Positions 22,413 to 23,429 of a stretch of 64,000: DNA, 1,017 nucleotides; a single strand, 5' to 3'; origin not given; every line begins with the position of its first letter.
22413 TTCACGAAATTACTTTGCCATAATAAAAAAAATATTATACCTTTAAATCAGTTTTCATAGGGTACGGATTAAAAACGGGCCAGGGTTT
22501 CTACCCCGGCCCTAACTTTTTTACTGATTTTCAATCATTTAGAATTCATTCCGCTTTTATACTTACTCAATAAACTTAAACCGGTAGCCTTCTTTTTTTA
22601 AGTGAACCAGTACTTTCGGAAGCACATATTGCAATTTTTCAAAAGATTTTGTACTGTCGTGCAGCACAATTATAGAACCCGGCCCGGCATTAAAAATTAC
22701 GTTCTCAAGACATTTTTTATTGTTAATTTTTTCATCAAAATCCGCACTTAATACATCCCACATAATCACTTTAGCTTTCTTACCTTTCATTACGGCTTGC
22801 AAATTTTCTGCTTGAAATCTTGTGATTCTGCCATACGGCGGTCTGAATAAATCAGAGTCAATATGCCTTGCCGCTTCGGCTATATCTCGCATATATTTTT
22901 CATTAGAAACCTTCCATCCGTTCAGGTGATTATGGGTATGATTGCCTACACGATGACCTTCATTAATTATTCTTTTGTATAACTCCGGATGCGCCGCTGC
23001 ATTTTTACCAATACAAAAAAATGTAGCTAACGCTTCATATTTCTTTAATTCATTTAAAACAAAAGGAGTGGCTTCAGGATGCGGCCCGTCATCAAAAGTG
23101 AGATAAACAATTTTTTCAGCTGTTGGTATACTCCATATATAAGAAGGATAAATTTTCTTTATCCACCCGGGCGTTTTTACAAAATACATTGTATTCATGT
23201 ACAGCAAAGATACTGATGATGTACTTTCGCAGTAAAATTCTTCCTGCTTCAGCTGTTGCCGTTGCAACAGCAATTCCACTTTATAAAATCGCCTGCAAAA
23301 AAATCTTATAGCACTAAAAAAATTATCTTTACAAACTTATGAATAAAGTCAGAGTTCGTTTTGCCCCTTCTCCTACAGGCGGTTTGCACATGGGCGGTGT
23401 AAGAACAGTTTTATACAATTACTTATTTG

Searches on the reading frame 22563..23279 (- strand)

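Call 9: search_protein_families(library=pfam, proteins=[window:22563-23279:-], max_evalue=0.01)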
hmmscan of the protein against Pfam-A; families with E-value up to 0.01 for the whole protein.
window:22563-23279:- (238 aa): 1 family
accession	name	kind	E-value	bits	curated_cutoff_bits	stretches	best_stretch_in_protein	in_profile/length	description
PF01522.26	Polysacc_deac_1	-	1.1e-28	100.2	23.1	1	52-154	3-110/124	Polysaccharide deacetylase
